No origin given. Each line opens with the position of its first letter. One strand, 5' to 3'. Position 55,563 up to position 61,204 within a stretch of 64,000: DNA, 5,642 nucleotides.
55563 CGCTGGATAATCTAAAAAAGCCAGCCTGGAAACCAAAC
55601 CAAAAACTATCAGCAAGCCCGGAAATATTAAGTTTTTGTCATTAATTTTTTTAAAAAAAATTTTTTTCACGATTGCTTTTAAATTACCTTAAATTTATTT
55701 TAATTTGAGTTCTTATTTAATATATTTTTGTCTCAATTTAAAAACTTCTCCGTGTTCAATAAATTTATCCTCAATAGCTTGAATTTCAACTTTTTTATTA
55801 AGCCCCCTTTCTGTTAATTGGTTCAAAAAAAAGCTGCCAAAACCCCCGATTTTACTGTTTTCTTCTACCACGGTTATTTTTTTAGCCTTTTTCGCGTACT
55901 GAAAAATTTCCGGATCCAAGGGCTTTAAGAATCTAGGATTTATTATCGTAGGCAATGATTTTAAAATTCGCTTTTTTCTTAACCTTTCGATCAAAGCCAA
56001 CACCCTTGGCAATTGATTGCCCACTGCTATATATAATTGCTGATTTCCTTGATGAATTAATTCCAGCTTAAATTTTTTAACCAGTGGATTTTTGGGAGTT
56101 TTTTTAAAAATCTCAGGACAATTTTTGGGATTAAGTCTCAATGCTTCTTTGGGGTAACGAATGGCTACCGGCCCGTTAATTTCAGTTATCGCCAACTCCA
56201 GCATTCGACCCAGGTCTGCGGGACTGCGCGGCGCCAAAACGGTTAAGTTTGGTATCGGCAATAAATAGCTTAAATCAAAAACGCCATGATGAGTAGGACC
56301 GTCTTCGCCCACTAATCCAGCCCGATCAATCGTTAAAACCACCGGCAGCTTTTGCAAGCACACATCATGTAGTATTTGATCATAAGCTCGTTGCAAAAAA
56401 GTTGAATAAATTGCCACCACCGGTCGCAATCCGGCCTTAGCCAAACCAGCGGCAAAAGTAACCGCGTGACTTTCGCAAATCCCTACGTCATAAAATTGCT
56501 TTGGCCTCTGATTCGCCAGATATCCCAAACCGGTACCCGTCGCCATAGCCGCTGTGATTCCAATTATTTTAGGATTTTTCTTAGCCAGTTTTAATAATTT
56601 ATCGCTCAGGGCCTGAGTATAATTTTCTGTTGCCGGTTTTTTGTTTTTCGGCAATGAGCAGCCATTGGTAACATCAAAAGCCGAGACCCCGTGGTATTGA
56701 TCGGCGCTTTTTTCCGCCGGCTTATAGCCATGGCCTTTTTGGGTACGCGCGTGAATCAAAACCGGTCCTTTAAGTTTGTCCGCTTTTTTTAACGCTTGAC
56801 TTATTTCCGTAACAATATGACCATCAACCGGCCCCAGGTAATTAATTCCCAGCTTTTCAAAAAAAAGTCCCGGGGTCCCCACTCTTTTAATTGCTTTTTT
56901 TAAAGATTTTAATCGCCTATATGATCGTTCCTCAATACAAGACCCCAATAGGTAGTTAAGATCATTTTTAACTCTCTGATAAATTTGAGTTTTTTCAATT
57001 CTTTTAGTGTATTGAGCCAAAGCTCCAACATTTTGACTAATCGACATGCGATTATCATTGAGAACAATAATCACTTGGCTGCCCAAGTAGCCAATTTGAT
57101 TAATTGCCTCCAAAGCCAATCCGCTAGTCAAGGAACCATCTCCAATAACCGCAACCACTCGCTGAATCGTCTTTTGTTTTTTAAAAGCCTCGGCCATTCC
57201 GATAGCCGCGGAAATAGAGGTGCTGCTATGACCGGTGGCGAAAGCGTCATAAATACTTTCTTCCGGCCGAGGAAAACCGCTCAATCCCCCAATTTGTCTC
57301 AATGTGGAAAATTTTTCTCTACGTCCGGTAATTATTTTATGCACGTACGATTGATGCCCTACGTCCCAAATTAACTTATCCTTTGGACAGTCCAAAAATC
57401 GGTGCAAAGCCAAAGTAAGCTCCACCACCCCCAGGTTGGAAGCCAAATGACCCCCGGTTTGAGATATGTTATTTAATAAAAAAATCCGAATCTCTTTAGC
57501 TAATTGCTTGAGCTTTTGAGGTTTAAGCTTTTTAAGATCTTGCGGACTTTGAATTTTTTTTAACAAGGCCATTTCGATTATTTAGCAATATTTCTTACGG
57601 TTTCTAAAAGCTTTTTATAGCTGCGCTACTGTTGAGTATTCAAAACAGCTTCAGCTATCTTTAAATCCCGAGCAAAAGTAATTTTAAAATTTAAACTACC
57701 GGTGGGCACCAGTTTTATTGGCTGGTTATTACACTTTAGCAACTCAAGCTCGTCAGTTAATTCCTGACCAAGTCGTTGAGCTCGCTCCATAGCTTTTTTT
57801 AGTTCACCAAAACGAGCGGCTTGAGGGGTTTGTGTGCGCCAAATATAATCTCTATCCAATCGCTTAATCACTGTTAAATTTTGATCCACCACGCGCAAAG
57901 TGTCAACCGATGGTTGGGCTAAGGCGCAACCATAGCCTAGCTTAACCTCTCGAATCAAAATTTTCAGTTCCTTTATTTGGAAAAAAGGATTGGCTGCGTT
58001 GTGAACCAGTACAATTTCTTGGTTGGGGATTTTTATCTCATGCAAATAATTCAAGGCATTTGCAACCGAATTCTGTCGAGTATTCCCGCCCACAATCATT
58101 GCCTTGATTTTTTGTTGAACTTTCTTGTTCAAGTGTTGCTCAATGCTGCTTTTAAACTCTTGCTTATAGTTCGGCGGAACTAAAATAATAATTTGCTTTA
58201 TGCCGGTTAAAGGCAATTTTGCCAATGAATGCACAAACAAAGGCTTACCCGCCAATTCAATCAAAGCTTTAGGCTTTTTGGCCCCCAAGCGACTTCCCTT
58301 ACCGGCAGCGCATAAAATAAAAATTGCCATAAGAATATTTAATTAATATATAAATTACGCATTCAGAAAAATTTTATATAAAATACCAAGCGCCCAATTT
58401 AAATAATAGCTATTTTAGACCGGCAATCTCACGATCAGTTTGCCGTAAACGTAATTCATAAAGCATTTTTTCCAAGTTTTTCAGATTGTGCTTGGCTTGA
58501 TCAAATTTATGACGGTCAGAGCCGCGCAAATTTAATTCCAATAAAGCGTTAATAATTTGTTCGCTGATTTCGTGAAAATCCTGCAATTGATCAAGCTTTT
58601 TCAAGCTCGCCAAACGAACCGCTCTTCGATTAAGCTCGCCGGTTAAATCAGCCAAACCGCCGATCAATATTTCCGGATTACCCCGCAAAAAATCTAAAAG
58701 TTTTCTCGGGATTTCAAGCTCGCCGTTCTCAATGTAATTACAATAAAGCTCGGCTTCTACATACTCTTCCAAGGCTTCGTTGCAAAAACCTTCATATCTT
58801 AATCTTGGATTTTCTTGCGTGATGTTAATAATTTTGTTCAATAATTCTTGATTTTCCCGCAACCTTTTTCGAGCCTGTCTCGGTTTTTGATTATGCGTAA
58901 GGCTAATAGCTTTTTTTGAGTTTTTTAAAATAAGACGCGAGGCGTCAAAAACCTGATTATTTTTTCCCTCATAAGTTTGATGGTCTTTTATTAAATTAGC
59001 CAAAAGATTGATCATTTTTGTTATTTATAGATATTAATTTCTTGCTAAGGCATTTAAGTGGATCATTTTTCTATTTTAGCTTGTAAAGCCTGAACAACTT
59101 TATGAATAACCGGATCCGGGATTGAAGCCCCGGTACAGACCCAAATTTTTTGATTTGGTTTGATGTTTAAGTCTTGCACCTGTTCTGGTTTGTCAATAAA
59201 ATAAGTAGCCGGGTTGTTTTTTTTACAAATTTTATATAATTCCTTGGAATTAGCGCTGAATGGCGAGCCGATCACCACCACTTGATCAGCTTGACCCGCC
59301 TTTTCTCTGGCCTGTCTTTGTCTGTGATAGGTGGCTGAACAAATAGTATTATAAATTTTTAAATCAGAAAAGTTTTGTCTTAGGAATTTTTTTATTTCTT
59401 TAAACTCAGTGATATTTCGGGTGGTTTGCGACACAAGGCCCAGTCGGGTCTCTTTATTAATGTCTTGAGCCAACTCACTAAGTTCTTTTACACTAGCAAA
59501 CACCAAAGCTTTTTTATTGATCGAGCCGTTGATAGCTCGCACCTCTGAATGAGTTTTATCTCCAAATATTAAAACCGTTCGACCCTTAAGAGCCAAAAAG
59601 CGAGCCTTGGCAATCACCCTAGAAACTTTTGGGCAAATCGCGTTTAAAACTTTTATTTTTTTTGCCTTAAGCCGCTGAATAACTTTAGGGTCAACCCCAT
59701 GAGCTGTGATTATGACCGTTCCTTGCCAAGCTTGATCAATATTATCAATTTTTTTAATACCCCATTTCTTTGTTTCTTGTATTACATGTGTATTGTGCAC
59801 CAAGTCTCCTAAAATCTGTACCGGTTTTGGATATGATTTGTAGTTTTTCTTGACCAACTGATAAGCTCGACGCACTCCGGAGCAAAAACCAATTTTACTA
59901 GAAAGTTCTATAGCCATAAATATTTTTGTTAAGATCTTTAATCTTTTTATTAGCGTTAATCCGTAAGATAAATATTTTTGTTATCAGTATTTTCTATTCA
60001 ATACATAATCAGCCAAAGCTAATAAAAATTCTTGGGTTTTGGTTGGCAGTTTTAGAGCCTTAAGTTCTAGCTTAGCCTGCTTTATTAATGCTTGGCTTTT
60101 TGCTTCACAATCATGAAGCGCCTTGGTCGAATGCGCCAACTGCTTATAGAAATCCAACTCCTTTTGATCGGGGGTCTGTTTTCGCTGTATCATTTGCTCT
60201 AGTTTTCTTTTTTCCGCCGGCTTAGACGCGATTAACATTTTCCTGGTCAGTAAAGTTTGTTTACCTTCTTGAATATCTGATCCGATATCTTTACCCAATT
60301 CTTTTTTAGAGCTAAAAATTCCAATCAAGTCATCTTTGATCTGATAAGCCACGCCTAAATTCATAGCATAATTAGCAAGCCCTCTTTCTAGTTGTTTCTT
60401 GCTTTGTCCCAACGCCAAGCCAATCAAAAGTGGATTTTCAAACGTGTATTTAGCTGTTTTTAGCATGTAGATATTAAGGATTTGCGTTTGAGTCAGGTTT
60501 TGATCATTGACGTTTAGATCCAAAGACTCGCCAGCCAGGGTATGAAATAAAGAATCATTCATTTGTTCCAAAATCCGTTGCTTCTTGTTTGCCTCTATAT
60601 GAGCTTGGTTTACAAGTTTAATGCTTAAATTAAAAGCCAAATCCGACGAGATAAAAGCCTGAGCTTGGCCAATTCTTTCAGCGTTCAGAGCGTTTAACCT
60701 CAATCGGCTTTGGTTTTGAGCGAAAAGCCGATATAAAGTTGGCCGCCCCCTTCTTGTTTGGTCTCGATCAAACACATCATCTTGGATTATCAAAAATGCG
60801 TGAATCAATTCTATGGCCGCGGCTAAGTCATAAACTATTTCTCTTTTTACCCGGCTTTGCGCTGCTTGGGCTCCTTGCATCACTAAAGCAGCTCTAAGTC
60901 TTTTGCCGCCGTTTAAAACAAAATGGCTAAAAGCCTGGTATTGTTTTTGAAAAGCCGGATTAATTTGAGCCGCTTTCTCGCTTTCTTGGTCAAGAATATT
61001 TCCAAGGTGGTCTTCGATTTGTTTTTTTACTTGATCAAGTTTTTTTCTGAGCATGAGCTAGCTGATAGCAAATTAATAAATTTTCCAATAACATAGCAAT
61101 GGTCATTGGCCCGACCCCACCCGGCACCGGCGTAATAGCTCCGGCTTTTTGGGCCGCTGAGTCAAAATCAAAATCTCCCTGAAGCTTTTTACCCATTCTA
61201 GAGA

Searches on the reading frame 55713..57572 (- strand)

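Call 59: search_protein_families(library=pfam, proteins=[window:55713-57572:-], max_evalue=0.001)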
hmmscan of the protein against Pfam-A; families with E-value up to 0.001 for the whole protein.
window:55713-57572:- (619 aa): 6 families
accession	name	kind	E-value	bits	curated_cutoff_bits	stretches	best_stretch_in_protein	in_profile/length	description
PF13292.11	DXP_synthase_N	-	3.9e-114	381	21.2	1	4-277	1-274/274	1-deoxy-D-xylulose-5-phosphate synthase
PF02779.29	Transket_pyr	-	4.3e-45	153.9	27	1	317-479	4-173/174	Transketolase, pyrimidine binding domain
PF02780.25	Transketolase_C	-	6.8e-16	58.7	25.9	1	503-614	3-114/124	Transketolase, C-terminal domain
PF02775.26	TPP_enzyme_C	-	2.2e-06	28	21.9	1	106-230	20-139/151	Thiamine pyrophosphate enzyme, C-terminal TPP binding domain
PF00456.26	Transketolase_N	-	2.2e-06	27.3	22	0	23-183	4-192/334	Transketolase, thiamine diphosphate binding domain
PF00676.26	E1_dh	-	0.00028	20.4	22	1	106-183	95-170/300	Dehydrogenase E1 component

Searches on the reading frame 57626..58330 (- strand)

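Call 75: search_protein_families(library=pfam, proteins=[window:57626-58330:-], max_evalue=0.001)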
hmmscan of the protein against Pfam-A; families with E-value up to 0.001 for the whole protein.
window:57626-58330:- (234 aa): 3 families
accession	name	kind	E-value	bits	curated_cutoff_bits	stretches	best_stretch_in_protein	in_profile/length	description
PF01128.25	IspD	-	4.3e-46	157.9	27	1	4-231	3-220/221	2-C-methyl-D-erythritol 4-phosphate cytidylyltransferase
PF12804.13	NTP_transf_3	-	1e-08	35.9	27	1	6-58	3-53/160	MobA-like NTP transferase domain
PF00483.29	NTP_transferase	-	5.6e-05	23.3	21.2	1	5-99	3-100/245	Nucleotidyl transferase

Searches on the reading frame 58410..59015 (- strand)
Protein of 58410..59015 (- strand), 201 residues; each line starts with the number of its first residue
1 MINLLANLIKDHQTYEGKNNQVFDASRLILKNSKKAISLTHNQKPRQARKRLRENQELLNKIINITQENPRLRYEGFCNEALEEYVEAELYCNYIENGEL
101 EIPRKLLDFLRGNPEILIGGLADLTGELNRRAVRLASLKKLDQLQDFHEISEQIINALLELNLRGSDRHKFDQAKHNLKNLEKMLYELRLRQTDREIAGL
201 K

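Call 75: search_protein_families(library=pfam, proteins=[window:58410-59015:-], max_evalue=0.001)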
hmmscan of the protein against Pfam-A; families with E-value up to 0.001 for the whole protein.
window:58410-59015:- (201 aa): 1 family
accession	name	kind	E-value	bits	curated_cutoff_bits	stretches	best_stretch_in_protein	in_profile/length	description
PF01997.21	Translin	-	1.6e-17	64.6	25.9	1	21-191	5-204/205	Translin family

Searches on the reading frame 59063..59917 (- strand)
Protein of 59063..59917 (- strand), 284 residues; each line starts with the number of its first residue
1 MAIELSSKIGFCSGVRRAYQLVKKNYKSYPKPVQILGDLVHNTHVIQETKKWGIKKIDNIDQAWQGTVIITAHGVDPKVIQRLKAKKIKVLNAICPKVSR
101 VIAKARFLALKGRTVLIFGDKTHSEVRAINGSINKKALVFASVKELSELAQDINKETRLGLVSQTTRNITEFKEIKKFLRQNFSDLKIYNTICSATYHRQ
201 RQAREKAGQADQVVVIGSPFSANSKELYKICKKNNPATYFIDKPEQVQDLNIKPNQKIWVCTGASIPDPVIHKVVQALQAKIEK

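Call 75: search_protein_families(library=pfam, proteins=[window:59063-59917:-], max_evalue=0.001)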
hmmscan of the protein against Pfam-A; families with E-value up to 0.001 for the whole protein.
window:59063-59917:- (284 aa): 1 family
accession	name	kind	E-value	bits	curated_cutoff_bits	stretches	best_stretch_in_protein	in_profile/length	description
PF02401.23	LYTB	-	2.8e-76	256.8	24.5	1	3-279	1-267/267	LytB protein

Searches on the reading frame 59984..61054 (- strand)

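Call 75: search_protein_families(library=pfam, proteins=[window:59984-61054:-], max_evalue=0.001)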
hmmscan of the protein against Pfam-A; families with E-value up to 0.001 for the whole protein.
window:59984-61054:- (356 aa): 1 family
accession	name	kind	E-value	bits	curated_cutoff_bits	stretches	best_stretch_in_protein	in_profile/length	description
PF00348.22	polyprenyl_synt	-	1.6e-51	175.4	27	1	39-298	5-243/251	Polyprenyl synthetase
